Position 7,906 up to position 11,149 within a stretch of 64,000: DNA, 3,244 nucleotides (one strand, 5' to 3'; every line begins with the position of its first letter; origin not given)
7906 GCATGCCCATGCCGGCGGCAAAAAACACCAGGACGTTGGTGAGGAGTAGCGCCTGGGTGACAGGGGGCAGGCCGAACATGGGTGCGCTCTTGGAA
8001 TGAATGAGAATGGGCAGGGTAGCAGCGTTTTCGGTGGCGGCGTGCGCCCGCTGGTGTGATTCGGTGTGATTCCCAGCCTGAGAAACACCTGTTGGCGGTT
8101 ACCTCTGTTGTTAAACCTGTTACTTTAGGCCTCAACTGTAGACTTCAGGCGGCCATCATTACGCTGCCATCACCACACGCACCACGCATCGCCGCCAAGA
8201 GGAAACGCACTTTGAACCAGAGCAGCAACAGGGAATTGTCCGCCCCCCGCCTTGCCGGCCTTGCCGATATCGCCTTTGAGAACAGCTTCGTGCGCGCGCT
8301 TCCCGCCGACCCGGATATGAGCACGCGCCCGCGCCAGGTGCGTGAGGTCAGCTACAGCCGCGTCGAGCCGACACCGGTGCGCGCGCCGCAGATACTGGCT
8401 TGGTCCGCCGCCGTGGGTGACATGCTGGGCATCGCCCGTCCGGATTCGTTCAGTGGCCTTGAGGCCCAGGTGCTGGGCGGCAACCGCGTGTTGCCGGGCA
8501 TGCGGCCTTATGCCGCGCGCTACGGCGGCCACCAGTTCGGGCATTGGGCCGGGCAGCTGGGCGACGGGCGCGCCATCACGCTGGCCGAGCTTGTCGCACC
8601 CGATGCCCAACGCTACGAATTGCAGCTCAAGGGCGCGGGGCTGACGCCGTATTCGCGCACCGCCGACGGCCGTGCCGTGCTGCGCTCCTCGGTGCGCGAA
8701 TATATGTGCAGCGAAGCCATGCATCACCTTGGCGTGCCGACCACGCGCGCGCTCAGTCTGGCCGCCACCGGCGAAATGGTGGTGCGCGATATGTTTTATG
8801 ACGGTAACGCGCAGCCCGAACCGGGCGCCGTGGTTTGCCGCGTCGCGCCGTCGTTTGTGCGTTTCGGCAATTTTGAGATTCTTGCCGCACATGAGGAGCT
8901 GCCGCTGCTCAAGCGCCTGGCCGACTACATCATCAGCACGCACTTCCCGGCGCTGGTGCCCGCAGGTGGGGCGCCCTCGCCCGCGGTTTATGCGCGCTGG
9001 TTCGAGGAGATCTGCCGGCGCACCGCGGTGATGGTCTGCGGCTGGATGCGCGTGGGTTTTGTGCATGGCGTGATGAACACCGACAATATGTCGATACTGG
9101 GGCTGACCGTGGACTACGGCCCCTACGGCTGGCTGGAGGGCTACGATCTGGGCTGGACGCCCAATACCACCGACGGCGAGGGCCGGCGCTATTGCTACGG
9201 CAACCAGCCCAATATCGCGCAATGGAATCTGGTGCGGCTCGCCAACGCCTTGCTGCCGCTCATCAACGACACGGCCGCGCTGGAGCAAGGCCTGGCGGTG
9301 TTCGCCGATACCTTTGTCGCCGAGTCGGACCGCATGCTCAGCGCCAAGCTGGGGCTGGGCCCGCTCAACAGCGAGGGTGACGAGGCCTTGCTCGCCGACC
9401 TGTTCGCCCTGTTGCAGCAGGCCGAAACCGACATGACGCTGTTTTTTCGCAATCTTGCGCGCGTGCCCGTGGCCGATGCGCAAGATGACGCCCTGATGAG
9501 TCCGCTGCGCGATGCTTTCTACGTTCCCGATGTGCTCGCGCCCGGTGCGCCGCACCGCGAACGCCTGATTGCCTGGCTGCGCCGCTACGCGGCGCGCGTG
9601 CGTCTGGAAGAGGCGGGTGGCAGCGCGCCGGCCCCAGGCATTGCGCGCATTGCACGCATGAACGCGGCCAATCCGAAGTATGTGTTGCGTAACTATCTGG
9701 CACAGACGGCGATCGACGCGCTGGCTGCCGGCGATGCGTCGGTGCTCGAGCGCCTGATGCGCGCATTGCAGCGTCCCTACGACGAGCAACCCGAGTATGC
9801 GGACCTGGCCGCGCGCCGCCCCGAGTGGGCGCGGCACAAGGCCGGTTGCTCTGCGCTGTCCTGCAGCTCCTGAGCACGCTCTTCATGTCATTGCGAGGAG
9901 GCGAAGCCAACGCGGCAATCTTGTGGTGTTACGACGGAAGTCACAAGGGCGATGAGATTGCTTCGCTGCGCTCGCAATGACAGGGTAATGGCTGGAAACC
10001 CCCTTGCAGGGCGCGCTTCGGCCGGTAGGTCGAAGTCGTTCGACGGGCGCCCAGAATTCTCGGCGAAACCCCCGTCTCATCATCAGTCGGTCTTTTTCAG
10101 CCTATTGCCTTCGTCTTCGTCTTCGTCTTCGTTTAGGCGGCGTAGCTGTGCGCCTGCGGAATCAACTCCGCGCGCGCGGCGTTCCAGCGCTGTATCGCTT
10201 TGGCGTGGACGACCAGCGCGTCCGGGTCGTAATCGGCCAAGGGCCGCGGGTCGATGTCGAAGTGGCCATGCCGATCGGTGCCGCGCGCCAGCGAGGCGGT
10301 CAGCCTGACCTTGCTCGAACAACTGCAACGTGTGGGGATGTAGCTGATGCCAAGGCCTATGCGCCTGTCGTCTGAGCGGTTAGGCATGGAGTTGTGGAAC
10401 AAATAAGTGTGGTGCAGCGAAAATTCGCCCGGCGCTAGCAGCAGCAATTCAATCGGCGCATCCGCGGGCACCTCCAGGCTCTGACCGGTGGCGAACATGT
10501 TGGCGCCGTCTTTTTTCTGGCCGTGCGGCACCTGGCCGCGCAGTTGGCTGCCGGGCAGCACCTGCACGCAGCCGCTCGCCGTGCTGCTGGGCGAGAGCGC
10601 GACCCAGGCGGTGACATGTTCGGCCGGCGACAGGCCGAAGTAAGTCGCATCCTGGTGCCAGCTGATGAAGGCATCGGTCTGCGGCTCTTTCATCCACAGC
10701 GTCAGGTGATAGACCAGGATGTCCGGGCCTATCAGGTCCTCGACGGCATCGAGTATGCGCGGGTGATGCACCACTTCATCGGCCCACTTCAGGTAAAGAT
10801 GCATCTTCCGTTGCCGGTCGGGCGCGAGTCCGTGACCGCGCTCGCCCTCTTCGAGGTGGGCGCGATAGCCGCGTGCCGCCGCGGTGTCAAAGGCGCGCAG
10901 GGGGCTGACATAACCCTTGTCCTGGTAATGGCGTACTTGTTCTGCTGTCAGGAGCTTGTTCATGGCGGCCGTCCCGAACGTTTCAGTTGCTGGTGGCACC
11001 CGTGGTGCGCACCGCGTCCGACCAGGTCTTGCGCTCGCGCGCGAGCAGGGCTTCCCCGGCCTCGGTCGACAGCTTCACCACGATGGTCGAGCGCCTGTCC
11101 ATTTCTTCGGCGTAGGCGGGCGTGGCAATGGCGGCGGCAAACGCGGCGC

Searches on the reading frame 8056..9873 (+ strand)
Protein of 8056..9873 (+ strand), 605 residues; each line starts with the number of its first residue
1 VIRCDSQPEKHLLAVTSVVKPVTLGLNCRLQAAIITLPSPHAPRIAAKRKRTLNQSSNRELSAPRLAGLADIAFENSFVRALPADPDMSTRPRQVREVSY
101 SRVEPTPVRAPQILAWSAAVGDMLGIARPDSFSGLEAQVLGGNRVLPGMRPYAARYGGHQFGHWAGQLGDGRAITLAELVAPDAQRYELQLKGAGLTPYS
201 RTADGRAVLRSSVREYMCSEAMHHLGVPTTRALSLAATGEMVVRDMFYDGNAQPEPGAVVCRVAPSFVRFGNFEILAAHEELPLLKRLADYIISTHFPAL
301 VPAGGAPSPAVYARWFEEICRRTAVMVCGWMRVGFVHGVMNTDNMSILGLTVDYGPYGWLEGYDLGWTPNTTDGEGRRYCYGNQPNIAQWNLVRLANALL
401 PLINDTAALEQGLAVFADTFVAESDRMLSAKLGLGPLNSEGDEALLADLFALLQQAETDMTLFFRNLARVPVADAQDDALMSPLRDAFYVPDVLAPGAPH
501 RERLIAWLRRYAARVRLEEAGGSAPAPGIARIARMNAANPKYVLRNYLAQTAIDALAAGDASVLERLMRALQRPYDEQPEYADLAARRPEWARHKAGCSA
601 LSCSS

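Call 64: search_protein_families(library=pfam, proteins=[window:8056-9873:+], max_evalue=0.001)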
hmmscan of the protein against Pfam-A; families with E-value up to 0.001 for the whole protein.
window:8056-9873:+ (605 aa): 1 family
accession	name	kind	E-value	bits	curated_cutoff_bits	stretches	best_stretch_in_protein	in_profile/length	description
PF02696.19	SelO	-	9.2e-121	404.3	22.8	1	97-571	16-465/466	Protein adenylyltransferase SelO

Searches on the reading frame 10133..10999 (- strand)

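Call 90: search_protein_families(library=pfam, proteins=[window:10133-10999:-], max_evalue=0.0001)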
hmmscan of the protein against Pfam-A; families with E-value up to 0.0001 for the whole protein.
window:10133-10999:- (288 aa): 1 family
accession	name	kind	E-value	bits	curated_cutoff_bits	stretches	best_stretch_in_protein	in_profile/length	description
PF05721.19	PhyH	-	1.2e-26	94.7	22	1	8-214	4-212/213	Phytanoyl-CoA dioxygenase (PhyH)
